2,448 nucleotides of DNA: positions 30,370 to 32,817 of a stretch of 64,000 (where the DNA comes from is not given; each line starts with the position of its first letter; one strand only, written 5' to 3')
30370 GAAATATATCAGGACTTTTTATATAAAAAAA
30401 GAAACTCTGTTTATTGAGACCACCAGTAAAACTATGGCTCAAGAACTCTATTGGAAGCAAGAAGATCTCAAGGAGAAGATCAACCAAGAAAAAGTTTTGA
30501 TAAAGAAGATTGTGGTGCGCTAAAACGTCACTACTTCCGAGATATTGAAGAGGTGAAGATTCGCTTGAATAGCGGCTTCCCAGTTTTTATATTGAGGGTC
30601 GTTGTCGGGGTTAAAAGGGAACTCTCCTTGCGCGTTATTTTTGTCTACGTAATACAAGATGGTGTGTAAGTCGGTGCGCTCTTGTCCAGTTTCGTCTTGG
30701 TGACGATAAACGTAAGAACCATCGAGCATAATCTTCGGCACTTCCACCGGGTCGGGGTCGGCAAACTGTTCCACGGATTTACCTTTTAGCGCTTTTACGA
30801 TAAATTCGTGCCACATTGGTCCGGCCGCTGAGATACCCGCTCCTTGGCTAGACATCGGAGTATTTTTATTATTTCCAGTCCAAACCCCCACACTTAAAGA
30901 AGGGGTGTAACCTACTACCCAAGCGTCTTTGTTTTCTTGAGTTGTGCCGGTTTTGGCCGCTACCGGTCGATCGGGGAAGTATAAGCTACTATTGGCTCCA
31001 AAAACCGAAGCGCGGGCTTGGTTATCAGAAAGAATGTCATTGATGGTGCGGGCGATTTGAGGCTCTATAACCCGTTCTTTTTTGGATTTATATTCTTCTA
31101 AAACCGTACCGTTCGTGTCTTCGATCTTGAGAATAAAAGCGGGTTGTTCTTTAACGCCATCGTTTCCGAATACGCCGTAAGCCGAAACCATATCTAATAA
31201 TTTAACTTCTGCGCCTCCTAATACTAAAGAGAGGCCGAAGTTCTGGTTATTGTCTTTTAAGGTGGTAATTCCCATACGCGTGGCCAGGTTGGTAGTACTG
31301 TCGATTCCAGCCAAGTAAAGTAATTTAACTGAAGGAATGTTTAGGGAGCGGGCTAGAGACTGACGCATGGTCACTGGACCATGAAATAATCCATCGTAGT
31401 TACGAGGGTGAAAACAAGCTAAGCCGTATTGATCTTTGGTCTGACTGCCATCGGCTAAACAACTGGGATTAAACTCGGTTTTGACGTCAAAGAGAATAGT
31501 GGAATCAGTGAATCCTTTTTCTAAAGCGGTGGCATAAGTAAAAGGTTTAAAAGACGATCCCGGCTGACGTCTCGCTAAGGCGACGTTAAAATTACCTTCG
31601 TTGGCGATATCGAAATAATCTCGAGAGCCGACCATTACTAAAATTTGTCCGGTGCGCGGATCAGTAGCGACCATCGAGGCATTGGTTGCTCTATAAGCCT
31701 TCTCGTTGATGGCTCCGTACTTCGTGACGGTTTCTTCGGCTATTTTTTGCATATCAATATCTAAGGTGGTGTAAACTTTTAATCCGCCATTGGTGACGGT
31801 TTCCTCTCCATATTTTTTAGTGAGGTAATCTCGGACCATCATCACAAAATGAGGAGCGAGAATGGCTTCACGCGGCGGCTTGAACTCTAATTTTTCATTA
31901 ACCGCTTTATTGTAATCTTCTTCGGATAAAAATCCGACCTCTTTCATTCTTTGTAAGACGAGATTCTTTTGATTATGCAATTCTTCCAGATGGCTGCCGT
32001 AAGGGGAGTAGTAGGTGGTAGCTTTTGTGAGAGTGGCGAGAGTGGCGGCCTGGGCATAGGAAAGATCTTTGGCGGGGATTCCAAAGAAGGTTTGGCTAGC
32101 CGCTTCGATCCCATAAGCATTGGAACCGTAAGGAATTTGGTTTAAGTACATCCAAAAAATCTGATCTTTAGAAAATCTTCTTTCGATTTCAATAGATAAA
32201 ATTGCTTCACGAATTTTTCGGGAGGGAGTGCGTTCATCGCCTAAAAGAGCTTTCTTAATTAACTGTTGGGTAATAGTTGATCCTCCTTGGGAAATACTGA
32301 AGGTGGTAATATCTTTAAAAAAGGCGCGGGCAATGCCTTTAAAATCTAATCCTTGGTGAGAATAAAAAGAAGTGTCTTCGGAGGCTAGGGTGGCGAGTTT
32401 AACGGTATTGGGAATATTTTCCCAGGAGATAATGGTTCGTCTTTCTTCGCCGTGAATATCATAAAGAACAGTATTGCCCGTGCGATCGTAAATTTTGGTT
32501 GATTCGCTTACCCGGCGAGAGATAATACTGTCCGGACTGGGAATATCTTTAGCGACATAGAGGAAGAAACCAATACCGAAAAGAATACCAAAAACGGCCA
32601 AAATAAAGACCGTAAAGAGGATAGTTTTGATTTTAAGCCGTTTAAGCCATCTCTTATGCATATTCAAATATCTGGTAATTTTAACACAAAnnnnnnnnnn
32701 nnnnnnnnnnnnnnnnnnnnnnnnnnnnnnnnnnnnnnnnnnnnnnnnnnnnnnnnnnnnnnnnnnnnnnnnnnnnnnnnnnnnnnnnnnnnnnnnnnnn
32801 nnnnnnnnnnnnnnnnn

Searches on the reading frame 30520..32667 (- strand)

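Call 58: search_protein_families(library=pfam, proteins=[window:30520-32667:-], max_evalue=0.00001)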
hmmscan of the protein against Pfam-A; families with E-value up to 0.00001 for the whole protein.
window:30520-32667:- (715 aa): 2 families
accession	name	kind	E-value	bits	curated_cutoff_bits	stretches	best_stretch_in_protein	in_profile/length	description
PF00912.28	Transgly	-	5.2e-59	199.1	27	1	67-242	4-178/178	Transglycosylase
PF00905.27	Transpeptidase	-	1.2e-27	97.3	22.1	1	331-614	2-289/299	Penicillin binding protein transpeptidase domain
